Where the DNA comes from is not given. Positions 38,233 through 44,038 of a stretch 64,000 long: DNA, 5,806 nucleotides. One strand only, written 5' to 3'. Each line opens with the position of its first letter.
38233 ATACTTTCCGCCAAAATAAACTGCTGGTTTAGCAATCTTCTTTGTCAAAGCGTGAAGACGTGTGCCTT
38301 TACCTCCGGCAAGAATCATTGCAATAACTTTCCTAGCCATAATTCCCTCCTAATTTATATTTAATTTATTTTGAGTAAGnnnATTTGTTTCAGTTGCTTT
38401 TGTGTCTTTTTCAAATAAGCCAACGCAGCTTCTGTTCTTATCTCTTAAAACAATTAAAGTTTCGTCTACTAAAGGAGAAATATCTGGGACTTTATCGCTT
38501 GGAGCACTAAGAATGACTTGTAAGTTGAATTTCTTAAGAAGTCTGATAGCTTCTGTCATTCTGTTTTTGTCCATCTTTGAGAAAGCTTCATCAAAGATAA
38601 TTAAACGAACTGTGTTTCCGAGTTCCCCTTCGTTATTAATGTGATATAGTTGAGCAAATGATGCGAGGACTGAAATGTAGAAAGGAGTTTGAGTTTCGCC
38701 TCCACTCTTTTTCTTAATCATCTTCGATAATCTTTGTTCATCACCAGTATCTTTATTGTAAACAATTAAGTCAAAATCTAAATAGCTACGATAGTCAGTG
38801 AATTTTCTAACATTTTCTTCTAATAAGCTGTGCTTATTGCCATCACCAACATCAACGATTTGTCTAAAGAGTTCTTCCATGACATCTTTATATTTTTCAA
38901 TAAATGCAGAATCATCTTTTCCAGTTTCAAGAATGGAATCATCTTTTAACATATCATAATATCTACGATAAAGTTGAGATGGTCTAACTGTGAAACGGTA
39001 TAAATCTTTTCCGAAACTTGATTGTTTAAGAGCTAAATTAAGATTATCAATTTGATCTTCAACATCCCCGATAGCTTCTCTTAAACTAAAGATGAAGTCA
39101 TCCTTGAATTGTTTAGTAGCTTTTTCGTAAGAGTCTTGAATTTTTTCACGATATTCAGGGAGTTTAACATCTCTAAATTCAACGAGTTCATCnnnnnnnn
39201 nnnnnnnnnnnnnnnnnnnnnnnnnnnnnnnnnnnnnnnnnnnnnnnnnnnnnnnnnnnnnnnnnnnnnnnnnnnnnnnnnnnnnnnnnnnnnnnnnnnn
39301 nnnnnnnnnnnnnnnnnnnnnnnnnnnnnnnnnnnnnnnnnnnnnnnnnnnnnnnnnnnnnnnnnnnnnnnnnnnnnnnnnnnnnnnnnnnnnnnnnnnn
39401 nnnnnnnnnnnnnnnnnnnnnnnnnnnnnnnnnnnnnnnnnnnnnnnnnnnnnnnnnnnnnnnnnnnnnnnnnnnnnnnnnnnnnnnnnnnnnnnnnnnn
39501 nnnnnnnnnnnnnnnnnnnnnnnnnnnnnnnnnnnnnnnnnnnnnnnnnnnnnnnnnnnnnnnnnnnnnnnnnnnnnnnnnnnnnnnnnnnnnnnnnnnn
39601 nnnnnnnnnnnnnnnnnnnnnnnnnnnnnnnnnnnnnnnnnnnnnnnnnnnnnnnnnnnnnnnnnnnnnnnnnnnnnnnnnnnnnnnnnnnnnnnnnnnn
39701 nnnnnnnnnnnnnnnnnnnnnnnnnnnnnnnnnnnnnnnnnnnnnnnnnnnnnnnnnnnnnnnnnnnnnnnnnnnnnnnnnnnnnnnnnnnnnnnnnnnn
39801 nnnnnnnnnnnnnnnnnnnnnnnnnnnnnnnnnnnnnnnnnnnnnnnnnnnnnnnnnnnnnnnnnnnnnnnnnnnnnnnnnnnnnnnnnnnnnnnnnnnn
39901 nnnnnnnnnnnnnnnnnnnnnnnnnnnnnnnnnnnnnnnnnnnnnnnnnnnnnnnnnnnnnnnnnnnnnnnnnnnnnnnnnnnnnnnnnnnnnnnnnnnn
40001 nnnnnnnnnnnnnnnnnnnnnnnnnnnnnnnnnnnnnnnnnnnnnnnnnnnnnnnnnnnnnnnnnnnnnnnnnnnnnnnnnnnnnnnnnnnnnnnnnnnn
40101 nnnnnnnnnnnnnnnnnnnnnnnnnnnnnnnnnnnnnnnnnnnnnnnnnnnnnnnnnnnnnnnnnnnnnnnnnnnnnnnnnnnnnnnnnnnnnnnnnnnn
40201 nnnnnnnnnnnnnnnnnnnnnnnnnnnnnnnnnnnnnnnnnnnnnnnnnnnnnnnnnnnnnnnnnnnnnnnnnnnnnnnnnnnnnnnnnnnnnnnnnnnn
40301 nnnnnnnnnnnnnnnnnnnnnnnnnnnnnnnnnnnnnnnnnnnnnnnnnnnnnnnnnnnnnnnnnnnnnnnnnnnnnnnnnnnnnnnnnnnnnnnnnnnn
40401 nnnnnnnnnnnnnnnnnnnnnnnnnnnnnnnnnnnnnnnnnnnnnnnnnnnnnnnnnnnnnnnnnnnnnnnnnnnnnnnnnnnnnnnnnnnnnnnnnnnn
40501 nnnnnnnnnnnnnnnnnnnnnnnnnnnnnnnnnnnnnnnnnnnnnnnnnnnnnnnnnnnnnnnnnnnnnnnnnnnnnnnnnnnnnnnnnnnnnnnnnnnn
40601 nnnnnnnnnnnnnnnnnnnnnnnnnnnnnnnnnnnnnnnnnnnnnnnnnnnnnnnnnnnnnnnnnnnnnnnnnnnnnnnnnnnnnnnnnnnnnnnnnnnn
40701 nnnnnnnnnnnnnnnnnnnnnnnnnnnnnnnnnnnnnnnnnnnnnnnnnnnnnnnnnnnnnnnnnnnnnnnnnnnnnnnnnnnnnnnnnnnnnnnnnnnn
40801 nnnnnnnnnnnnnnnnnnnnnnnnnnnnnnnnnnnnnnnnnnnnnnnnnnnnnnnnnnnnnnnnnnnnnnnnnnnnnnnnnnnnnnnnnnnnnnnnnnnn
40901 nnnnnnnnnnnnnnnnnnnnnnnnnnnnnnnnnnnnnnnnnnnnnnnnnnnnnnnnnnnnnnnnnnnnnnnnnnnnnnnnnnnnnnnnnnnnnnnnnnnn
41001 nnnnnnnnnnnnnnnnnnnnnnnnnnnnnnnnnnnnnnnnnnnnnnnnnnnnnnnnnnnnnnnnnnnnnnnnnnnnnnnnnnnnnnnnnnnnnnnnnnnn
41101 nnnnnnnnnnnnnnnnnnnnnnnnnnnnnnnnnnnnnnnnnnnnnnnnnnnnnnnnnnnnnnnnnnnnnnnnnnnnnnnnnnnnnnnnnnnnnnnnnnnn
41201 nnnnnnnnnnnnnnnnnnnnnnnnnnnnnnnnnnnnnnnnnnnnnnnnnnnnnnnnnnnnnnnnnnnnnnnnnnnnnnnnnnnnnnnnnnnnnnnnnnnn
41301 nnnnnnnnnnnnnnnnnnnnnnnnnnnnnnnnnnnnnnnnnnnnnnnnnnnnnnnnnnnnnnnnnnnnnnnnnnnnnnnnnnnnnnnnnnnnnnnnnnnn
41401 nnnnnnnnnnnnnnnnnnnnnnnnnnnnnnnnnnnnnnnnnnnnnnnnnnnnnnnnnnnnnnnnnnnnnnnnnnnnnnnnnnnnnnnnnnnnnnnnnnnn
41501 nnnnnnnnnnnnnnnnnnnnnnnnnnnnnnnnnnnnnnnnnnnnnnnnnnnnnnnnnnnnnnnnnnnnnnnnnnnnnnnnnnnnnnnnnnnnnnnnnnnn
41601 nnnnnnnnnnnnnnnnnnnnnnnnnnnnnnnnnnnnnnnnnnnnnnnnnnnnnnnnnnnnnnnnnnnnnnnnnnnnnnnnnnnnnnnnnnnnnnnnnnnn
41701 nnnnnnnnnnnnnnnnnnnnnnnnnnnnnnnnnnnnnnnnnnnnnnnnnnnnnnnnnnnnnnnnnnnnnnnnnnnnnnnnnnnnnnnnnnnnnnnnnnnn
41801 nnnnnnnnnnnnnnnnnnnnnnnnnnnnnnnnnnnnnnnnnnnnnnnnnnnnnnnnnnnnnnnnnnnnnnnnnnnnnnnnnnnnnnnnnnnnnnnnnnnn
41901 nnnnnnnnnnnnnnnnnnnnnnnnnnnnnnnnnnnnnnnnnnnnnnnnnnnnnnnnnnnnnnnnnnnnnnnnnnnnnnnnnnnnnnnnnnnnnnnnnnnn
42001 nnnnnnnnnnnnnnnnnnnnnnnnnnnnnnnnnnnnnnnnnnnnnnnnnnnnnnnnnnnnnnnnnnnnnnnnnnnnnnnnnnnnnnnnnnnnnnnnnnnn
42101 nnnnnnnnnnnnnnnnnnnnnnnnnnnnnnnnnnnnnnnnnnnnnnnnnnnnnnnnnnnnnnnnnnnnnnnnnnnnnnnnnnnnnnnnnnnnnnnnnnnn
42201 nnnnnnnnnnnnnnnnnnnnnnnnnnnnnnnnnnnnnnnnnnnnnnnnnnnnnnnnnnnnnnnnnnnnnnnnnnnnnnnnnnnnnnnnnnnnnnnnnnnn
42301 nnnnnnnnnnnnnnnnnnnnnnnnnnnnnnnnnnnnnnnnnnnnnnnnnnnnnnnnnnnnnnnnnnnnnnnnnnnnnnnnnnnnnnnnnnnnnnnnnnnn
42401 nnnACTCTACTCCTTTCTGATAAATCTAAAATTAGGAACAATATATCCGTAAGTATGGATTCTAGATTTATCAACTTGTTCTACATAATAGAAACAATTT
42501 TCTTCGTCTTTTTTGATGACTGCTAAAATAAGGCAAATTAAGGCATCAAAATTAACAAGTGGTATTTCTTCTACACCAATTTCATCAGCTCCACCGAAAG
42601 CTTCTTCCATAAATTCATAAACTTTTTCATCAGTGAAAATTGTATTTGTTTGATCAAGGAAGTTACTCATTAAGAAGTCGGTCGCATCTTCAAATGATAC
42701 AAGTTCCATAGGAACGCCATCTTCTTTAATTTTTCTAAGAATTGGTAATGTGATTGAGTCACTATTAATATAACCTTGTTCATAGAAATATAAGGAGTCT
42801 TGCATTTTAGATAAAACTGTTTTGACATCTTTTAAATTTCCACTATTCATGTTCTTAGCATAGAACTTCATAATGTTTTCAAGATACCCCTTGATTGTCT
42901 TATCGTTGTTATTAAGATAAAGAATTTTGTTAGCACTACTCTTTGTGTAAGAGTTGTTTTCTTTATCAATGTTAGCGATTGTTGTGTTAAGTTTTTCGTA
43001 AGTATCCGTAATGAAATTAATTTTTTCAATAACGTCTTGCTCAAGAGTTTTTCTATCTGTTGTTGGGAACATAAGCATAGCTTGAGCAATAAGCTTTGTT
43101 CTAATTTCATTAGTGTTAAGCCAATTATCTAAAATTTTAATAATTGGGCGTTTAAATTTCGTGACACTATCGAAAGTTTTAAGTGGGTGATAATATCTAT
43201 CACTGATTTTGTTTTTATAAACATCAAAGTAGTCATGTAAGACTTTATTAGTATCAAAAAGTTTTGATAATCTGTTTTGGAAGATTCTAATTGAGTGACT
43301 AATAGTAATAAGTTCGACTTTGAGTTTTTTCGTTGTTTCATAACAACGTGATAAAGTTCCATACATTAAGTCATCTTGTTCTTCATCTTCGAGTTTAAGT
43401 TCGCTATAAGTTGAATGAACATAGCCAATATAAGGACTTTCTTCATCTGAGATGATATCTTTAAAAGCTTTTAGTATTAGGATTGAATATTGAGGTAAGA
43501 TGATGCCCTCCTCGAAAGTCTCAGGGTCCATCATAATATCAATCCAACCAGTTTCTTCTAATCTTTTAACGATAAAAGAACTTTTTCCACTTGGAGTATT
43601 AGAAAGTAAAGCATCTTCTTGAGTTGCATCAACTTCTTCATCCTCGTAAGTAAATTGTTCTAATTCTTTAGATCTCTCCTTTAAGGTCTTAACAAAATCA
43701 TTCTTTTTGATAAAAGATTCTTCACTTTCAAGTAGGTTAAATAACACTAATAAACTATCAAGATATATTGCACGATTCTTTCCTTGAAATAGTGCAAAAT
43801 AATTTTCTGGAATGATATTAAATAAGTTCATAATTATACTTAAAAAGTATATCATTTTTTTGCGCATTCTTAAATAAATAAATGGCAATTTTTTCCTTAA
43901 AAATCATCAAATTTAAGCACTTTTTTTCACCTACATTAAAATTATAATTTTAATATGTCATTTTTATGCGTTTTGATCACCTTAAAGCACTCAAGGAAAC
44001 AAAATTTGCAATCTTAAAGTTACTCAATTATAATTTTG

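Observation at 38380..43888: JetABC/MksFEB-like SMC module with no JetD/MksG nuclease gene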

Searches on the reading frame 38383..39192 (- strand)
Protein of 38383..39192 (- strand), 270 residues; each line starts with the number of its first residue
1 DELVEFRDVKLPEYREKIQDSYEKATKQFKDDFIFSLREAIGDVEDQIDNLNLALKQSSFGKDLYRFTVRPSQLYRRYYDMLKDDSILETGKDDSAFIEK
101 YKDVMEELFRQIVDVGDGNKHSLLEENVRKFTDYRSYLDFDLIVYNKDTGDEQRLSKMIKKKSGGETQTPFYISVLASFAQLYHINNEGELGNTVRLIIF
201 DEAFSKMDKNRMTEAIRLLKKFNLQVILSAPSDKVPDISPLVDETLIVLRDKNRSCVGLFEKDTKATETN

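Call 53: search_solved_structures(query=window:38383-39192:-, max_evalue=10, show_alignments=4)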
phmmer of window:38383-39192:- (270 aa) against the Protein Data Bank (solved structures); distinct sequences matched with E-value up to 10: 0.

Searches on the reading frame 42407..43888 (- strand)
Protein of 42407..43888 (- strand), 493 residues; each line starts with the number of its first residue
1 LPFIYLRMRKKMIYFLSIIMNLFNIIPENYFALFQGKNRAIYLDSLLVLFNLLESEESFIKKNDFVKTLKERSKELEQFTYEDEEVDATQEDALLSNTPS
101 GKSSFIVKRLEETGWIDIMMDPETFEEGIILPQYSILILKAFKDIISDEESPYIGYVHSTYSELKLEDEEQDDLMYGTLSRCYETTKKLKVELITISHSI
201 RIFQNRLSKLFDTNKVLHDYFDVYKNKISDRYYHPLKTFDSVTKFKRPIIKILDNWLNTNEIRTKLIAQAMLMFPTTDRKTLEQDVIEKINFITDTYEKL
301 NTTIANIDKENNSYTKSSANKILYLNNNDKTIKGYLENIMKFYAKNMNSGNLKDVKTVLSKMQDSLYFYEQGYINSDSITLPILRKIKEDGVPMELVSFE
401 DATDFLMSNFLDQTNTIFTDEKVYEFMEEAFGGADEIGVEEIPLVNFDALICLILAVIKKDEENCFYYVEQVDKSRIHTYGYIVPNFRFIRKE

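Call 3: search_protein_families(library=pfam, proteins=[window:42407-43888:-], max_evalue=0.1)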
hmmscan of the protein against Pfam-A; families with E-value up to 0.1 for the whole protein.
window:42407-43888:- (493 aa): 1 family
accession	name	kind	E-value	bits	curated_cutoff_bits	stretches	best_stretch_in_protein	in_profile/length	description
PF18982.5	JetA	-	1.3e-86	291.3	26.2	1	49-492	2-434/434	Wadjet protein JetA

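Call 4: search_protein_families(library=padloc, proteins=[window:42407-43888:-], max_evalue=0.1)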
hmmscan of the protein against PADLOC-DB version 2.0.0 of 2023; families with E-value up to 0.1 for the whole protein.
window:42407-43888:- (493 aa): 10 families
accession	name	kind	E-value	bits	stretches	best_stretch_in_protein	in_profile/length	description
PDLC00449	JetA1|JetA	-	2.3e-113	377.6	1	20-493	1-461/464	DUF5716 domain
PDLC00442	JetA1|JetA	-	1.1e-70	236.8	1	20-493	3-467/467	DUF5716 domain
PDLC00467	JetA1|JetA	-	1.1e-53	180.8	1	20-482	1-459/474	DUF5716 domain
PDLC00451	JetA1|JetA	-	5.2e-35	119.2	1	20-492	1-454/456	DUF5716 domain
PDLC00458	JetA1|JetA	-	6.5e-27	92.3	1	20-443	1-420/470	DUF5716 domain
PDLC00443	JetA1|JetA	-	1.9e-24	84.2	1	22-453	2-419/466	DUF5716 domain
PDLC00466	JetA1|JetA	-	7.8e-21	72.4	1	21-452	2-415/465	DUF5716 domain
PDLC00450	JetA1|JetA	-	4.3e-15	53.7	1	20-323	1-297/467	DUF5716 domain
PDLC00453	JetA1|JetA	-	1.6e-08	31.6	1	20-354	1-350/504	DUF5716 domain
PDLC00456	JetA1|JetA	-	1.7e-07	28.2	1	20-268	9-251/482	DUF5716 domain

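Call 5: search_protein_families(library=ncbifam, proteins=[window:42407-43888:-], max_evalue=0.1)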
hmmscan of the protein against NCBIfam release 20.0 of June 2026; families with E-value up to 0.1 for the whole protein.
window:42407-43888:- (493 aa): 0 families
